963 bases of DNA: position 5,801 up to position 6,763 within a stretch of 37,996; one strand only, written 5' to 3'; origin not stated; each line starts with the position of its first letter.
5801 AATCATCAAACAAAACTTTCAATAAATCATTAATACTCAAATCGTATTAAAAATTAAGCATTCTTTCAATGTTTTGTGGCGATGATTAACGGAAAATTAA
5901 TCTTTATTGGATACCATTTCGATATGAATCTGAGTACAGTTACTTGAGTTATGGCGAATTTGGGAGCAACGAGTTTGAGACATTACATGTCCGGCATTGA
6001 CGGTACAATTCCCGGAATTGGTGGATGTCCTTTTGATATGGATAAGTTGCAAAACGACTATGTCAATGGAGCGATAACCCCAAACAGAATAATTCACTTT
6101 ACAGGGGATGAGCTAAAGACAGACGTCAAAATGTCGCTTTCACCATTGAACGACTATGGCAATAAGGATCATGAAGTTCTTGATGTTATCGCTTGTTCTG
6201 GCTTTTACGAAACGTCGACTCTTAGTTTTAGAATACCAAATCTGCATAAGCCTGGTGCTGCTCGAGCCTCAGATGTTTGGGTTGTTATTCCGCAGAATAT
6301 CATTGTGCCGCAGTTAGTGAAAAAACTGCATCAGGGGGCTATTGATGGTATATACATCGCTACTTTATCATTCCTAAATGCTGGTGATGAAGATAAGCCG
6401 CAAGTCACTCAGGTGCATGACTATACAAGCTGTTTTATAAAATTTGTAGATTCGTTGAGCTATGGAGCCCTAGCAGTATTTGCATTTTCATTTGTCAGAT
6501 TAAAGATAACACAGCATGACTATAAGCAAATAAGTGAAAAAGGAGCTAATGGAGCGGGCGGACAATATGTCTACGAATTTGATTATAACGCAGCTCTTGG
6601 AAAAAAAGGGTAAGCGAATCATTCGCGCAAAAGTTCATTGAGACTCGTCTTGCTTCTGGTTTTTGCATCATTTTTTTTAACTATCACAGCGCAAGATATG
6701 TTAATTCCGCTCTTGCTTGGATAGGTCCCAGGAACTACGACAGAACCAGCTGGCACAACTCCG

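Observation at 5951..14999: T6SS core parts dispersed among housekeeping genes: a scattered functional system or a relic?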

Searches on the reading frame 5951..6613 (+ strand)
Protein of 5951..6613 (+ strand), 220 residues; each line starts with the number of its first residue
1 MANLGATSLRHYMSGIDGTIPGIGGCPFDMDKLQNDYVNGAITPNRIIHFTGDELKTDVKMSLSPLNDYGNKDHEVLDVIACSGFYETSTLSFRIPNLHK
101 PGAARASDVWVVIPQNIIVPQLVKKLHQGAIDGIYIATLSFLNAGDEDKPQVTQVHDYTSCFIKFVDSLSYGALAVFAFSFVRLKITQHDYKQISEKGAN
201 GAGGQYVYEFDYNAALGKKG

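Call 4: search_protein_families(library=pfam, proteins=[window:5951-6613:+], max_evalue=0.01)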
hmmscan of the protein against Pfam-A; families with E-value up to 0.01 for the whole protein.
window:5951-6613:+ (220 aa): 0 families

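Call 5: search_protein_families(library=ncbifam, proteins=[window:5951-6613:+], max_evalue=0.01)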
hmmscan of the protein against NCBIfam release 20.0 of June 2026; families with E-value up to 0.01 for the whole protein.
window:5951-6613:+ (220 aa): 0 families

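Call 9: find_homologous_proteins(query=window:5951-6613:+, max_evalue=0.001)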
Query window:5951-6613:+ (220 aa): 23 proteins with E <= 0.001 among 195 candidates.
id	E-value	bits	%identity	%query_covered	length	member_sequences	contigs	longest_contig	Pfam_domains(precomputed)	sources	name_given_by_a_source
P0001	1.4e-142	491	97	100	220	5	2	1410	-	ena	-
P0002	9.7e-133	459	89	100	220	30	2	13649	-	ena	-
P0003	1.7e-127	441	86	100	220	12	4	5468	-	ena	-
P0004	4.0e-92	326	67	99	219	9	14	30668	-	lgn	-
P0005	1.7e-89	317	64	99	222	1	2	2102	-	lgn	-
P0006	7.2e-89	315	66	95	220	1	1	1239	-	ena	-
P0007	1.4e-88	314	65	95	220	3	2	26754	-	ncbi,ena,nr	ncbi:MAG: hypothetical protein IJ599_03545 [Alphaproteobacteria bacterium]|nr:hypothetical protein [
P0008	1.9e-88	314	66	95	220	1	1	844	-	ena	-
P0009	2.8e-88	313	66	96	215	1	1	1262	-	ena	-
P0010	5.7e-88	312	65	97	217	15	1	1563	-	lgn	-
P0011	1.3e-87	311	67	97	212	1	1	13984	-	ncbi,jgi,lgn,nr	ncbi:MAG: hypothetical protein LBM19_01335 [Holosporales bacterium]|jgi:hypothetical protein|nr:hypo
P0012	1.6e-87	311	64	96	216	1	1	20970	-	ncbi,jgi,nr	ncbi:MAG: hypothetical protein LBI95_04305 [Holosporales bacterium]|jgi:hypothetical protein|nr:hypo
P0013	3.5e-85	303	63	97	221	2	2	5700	-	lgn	-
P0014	6.3e-78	279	86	64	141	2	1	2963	-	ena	-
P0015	1.8e-74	268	58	96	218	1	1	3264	-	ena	-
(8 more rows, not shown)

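Call 12: find_encoding_contigs(protein=P0004, flank=10000, max_places=4)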
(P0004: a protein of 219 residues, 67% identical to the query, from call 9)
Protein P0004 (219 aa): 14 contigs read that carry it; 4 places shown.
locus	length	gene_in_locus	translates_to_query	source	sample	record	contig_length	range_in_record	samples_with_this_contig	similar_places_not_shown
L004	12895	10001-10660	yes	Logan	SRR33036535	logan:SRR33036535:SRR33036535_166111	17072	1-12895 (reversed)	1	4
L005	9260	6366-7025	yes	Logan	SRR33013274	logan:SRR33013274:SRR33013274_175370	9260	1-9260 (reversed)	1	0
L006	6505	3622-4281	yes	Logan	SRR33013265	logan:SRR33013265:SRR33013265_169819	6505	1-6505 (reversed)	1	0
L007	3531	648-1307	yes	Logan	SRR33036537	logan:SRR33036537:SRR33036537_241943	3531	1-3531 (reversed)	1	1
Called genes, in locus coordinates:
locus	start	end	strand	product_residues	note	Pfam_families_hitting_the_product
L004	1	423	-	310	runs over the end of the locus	PF02899:Phage_int_SAM_1, PF13495:Phage_int_SAM_4 (weak), PF00589:Phage_integrase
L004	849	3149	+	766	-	PF02190:LON_substr_bdg, PF13401:AAA_22 (faint), PF00004:AAA, PF07728:AAA_5, PF22667:Lon_lid, PF05362:Lon_C, PF13541:ChlI (weak)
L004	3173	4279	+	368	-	PF05222:AlaDh_PNT_N, PF02826:2-Hacid_dh_C (faint), PF01262:AlaDh_PNT_C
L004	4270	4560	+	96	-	PF12769:PNTB_4TM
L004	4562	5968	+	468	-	PF02233:PNTB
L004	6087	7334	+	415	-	PF07690:MFS_1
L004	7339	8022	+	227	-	PF20260:PUA_4, PF04452:Methyltrans_RNA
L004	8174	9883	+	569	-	PF00664:ABC_membrane, PF02463:SMC_N, PF00005:ABC_tran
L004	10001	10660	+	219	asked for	-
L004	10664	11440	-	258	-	PF14805:THDPS_N_2, PF25084:LbH_EIF2B (faint), PF25087:GMPPB_C (faint), PF00132:Hexapep, PF14602:Hexapep_2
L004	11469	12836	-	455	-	PF18073:Zn_ribbon_LapB (weak), PF13481:AAA_25, PF23442:DUF7125 (weak), PF03796:DnaB_C (weak), PF06745:ATPase, PF00004:AAA (weak), PF13541:ChlI (weak)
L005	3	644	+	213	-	?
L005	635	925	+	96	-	PF12769:PNTB_4TM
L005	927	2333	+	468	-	PF02233:PNTB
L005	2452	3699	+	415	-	PF07690:MFS_1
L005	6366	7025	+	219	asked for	-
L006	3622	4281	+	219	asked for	-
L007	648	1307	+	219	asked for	-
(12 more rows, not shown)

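Call 21: search_solved_structures(query=A1, max_evalue=10, show_alignments=2)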
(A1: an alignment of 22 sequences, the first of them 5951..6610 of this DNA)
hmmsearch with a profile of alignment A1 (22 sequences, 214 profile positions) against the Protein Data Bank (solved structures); distinct sequences matched with E-value up to 10: 0.

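Call 26: search_protein_families(library=pfam, alignment_id=A1, max_evalue=10)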
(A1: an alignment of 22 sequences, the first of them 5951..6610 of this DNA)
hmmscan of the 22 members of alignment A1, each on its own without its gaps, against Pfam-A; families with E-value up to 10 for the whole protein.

A. member 1, window:5951-6610:+ (220 aa): 0 families

B. families by the number of members that match (of 22 scanned): 4 families
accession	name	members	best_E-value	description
PF14409.11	Herpeto_peptide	2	0.073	Ribosomally synthesized peptide in Herpetosiphon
PF13702.11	Lysozyme_like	1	0.041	Lysozyme-like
PF17705.6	DUF5551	1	0.088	Family of unknown function (DUF5551)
PF13585.12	CHU_C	1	0.13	CHU_C Type IX secretion signal domain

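Call 28: predict_structure(alignment_id=A1)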
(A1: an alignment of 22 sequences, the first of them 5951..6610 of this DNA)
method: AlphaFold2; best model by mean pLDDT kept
length: 220 residues; sequences in the alignment: 22
mean_pLDDT: 70.5   pTM: 0.71
mean pLDDT of the five models: 70.5, 69.8, 69.3, 69.2, 68.6
residues with pLDDT >= 90: 5; 70-90: 136; 50-70: 33; < 50: 46
segments of 3 or more residues with pLDDT < 50: 1-24, 86-105
pLDDT, mean of each block of 10 residues (from residue 1): 33 41 63 85 86 75 86 87 54 42 57 80 74 86 72 87 74 82 83 67 77 60
secondary structure, 60 per line:
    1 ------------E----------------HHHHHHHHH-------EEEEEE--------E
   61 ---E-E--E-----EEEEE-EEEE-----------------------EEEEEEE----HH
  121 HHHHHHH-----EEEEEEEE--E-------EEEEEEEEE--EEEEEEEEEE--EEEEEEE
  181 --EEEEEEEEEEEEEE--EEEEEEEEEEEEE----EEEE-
elements in order: H30-38 E46-51 E75-79 E81-84 E108-114 H119-127 E133-140 E151-159 E162-171 E174-180 E183-196 E199-211 E216-219

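Call 30: fold_search(model_id=the predicted structure, library=pdb)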
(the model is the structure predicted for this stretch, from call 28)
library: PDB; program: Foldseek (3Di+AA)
matches with E <= 10: 646; with E <= 0.001: 51
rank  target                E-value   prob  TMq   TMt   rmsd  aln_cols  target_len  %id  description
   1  4w64_C                1.7e-07  1.00  0.50  0.64   6.9       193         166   12  Hcp1 protein from Acinetobacter baumannii AB0057 (released 2015-07-01)
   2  4w64_A                2.2e-07  1.00  0.47  0.58   7.7       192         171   12  Hcp1 protein from Acinetobacter baumannii AB0057 (released 2015-07-01)
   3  4tv4_B                3.3e-07  1.00  0.48  0.71   5.1       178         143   16  Crystal structure of a Putative uncharacterized protein from Burkholderia pseudomallei (released 2014-07-30)
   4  4tv4_C                1.3e-06  1.00  0.50  0.73   5.0       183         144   14  Crystal structure of a Putative uncharacterized protein from Burkholderia pseudomallei (released 2014-07-30)
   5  8yun_E                1.4e-06  1.00  0.46  0.66   5.9       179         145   13  The crystal structure of HNBP001-HCP (released 2025-07-02)
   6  8yun_J                1.5e-06  1.00  0.45  0.67   5.8       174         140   16  The crystal structure of HNBP001-HCP (released 2025-07-02)
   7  4w64_B                1.6e-06  1.00  0.45  0.60   7.6       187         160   13  Hcp1 protein from Acinetobacter baumannii AB0057 (released 2015-07-01)
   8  8yun_F                2.2e-06  1.00  0.48  0.71   5.3       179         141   16  The crystal structure of HNBP001-HCP (released 2025-07-02)
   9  8yun_B                2.5e-06  1.00  0.45  0.67   5.7       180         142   13  The crystal structure of HNBP001-HCP (released 2025-07-02)
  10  4tv4_A                2.6e-06  1.00  0.47  0.67   5.5       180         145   16  Crystal structure of a Putative uncharacterized protein from Burkholderia pseudomallei (released 2014-07-30)
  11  7fcf_B                2.6e-06  1.00  0.45  0.65   6.4       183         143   11  Crystal structure of T6SS Hcp protein (released 2022-07-20)
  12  8yun_A                3.3e-06  1.00  0.47  0.70   5.3       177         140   16  The crystal structure of HNBP001-HCP (released 2025-07-02)
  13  8z7k_B                3.7e-06  1.00  0.42  0.62   7.2       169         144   12  Crystal structure of Hemolysin co-regulated protein 1 (Hcp1) VariantB from Burkholderia pseudomallei (released 2024-12-25)
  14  1y12_A                3.7e-06  1.00  0.48  0.64   6.9       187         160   16  Structure of a hemolysin-coregulated protein from Pseudomonas aeruginosa (released 2005-01-25)
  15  1y12_C                4.6e-06  1.00  0.51  0.68   6.3       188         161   16  Structure of a hemolysin-coregulated protein from Pseudomonas aeruginosa (released 2005-01-25)
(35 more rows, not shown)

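Call 40: find_encoding_contigs(protein=P0002, flank=10000, max_places=3)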
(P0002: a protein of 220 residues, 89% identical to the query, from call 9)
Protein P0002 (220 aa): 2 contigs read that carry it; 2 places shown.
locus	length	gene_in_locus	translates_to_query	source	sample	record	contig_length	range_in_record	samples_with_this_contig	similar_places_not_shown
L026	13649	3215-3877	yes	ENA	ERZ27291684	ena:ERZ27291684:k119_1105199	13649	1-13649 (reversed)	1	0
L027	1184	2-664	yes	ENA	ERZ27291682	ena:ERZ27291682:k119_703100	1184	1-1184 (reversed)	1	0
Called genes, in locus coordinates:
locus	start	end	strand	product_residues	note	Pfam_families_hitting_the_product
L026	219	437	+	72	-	PF01197:Ribosomal_L31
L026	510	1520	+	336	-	PF01118:Semialdhyde_dh, PF02774:Semialdhyde_dhC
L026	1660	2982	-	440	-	-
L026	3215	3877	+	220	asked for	-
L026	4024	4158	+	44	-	PF00468:Ribosomal_L34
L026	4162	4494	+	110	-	PF00825:Ribonuclease_P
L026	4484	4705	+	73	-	PF01809:YidD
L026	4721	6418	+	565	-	PF14849:YidC_periplas, PF02096:60KD_IMP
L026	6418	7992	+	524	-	PF00884:Sulfatase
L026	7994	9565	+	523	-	PF00884:Sulfatase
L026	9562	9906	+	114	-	PF01219:DAGK_prokar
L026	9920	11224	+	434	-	PF00483:NTP_transferase, PF01128:IspD, PF01983:CofC (weak), PF02348:CTP_transf_3 (weak), PF12804:NTP_transf_3, PF00132:Hexapep (weak), PF00132:Hexapep, PF14602:Hexapep_2 (weak), +2 more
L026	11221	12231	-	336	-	PF13505:OMP_b-brl (faint)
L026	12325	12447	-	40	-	-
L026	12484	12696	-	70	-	PF12784:PDDEXK_2 (weak)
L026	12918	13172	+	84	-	-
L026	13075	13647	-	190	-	?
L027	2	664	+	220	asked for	?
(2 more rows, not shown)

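Call 41: search_protein_representatives(alignment_id=A1)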
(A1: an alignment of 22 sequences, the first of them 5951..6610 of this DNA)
Query: 22 sequences, 214 profile positions. Proteins with E-value up to 0.001 (for the whole library): 34; up to 1e-10: 28; up to 1e-30: 12. The best 34 are listed.
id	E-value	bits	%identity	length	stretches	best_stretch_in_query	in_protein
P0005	8.0e-105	365.3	-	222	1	2-213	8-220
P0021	1.0e-92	325.7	-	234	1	2-213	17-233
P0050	3.1e-74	265.3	-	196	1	4-212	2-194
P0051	7.7e-66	237.9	-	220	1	3-213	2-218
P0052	8.4e-57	208.3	-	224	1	20-212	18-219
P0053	1.3e-53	197.9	-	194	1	25-213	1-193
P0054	4.0e-50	186.5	-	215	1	21-211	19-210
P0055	5.1e-48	179.6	-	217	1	6-211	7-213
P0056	2.3e-44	167.7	-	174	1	50-213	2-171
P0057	3.0e-38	147.7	-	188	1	117-213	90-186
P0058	2.1e-35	138.4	-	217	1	19-212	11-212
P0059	2.5e-32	128.3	-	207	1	18-212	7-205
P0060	2.1e-30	122.1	-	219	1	23-212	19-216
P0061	4.1e-30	121.1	-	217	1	26-213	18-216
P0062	1.7e-29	119.1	-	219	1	29-212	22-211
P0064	5.0e-26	107.8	-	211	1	18-209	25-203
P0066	2.6e-25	105.4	-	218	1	10-210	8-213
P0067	1.0e-20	90.4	-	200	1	11-211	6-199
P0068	6.5e-20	87.8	-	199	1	23-212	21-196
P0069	3.3e-19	85.5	-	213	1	18-211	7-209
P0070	1.8e-15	73.2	-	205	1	33-210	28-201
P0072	4.1e-15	72.1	-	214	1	21-210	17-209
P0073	8.1e-15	71.1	-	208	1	34-211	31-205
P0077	2.5e-08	49.9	-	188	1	35-211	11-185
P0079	3.8e-07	46.1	-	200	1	101-211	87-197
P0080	1.8e-05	40.6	-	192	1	91-212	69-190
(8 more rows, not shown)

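Call 43: search_protein_families(library=pfam, alignment_id=A3, max_evalue=1)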
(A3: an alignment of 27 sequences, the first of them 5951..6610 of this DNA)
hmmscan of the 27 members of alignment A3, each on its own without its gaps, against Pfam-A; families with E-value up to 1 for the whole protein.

A. member 1, window:5951-6610:+ (220 aa): 0 families

B. families by the number of members that match (of 27 scanned): 8 families
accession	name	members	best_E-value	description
PF05638.18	T6SS_HCP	3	0.011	Type VI secretion system effector, Hcp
PF05138.18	PaaA_PaaC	1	0.026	Phenylacetic acid catabolic protein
PF24837.1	AMIN-like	1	0.043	AMIN-like domain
PF15610.12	PRTase_3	1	0.047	PRTase ComF-like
PF22940.2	CNOT1_1st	1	0.068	CCR4-NOT transcription complex subunit 1, N-terminal domain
PF09094.16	AmyA-A_glucT_m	1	0.083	Alpha-amylase/4-alpha-glucanotransferase, middle domain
PF14699.12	hGDE_N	1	0.14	N-terminal domain from the human glycogen debranching enzyme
PF13719.11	Zn_ribbon_5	1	0.18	zinc-ribbon domain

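Call 44: search_solved_structures(query=A3, max_evalue=10, show_alignments=2)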
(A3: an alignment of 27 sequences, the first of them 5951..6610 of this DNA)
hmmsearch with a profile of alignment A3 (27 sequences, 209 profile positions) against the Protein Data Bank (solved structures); distinct sequences matched with E-value up to 10: 4.
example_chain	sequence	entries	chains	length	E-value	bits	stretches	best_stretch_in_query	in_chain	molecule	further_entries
4cz1_A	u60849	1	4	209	0.59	12.5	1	15-98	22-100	KYNURENINE FORMAMIDASE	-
4co9_A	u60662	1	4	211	0.6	12.5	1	15-98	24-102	KYNURENINE FORMAMIDASE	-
8qc2_A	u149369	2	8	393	0.93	11.9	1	83-126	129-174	Gfo/Idh/MocA family oxidoreductase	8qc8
2y7s_A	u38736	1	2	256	2.9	10.2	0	189-207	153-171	FACTOR H BINDING PROTEIN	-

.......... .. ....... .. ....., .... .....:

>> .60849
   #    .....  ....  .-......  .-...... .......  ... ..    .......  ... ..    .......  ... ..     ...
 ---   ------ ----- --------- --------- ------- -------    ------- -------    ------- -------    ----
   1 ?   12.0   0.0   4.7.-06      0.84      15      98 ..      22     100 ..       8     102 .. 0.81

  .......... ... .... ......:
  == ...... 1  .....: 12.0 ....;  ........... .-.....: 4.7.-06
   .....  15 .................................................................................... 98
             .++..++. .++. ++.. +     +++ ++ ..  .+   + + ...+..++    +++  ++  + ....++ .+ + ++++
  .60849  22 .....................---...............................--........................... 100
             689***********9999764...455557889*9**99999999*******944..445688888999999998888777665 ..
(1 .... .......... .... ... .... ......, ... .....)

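Call 45: find_encoding_contigs(protein=P0064, flank=8000, max_places=3)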
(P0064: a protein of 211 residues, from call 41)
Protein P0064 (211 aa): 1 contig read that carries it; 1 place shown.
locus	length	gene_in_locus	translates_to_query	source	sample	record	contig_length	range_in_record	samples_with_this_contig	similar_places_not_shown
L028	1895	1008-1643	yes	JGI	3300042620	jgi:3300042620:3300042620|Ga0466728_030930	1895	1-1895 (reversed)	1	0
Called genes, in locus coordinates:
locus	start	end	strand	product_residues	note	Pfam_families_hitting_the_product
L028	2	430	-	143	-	?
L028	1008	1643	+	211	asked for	-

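Call 46: find_encoding_contigs(protein=P0069, flank=8000, max_places=3)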
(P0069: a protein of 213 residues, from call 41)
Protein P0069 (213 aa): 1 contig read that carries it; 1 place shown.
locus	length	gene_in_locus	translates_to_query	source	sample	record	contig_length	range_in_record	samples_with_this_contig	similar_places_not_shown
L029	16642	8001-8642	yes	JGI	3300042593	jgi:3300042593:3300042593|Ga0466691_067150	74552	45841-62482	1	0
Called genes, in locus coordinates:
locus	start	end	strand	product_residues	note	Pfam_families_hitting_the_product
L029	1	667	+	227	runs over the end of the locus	-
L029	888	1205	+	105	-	PF00829:Ribosomal_L21p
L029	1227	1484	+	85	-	PF01016:Ribosomal_L27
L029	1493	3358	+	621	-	PF08439:Peptidase_M3_N, PF01432:Peptidase_M3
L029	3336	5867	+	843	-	PF04357:TamB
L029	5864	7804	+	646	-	PF17764:PriA_3primeBD, PF00270:DEAD, PF04851:ResIII, PF00271:Helicase_C (faint), PF18319:Zn_ribbon_PriA (weak), PF18074:PriA_C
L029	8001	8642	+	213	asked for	-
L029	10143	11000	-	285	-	-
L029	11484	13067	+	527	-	-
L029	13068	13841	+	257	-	PF13177:DNA_pol3_delta2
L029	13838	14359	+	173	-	PF00702:Hydrolase, PF08645:PNK3P, PF13419:HAD_2, PF13242:Hydrolase_like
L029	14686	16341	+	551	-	PF00263:Secretin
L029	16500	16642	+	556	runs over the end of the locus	PF00916:Sulfate_transp, PF01740:STAS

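Call 48: list_cluster_members(proteins=[P0051, P0052, P0054, P0058, P0059, P0060, P0066, P0070, P0072, P0077])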
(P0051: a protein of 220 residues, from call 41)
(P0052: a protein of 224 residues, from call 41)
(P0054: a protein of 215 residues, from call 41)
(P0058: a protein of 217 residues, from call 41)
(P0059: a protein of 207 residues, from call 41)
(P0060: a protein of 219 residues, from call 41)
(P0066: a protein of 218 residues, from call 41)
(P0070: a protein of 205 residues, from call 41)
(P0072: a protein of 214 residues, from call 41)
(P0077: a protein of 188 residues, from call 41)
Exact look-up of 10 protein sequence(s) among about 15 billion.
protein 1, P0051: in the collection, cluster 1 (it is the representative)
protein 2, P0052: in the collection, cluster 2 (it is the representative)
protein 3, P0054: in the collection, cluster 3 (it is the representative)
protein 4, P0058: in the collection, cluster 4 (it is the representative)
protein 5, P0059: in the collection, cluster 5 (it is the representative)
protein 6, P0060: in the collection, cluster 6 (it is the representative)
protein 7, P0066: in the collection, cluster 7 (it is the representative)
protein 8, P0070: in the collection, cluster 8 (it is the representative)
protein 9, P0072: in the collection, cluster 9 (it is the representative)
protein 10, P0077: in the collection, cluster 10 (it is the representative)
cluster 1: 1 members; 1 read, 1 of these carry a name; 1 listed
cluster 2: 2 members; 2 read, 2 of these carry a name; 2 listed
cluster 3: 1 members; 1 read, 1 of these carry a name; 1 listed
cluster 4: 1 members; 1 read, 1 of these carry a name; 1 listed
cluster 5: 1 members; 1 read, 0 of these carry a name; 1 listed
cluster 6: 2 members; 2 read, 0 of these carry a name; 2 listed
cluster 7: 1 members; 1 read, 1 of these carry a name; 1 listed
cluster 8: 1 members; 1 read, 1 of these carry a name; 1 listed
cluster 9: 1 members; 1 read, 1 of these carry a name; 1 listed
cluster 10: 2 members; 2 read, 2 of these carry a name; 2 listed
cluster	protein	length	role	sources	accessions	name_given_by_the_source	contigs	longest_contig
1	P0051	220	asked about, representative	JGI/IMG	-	hypothetical protein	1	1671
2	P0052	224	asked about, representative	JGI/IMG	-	hypothetical protein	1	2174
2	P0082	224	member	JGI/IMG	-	hypothetical protein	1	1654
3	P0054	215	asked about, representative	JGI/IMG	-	hypothetical protein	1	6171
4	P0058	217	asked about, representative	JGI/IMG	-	hypothetical protein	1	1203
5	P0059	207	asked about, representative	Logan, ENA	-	-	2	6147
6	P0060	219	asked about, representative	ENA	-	-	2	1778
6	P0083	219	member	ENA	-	-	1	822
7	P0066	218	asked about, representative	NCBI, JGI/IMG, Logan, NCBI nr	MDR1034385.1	MAG: hypothetical protein LBL32_00385 [Holosporales bacterium] | hypothetical protein | hypothetical protein [Holosporales bacterium]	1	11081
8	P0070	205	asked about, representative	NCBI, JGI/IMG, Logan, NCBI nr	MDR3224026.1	MAG: hypothetical protein LBT03_00340 [Holosporales bacterium] | hypothetical protein | hypothetical protein [Holosporales bacterium]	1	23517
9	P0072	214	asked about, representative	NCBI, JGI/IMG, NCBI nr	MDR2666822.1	MAG: hypothetical protein LBB34_01740 [Holosporales bacterium] | hypothetical protein | hypothetical protein [Holosporales bacterium]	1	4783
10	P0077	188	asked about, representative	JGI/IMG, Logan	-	hypothetical protein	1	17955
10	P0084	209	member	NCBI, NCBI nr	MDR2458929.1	MAG: hypothetical protein LBD43_02450 [Holosporales bacterium] | hypothetical protein [Holosporales bacterium]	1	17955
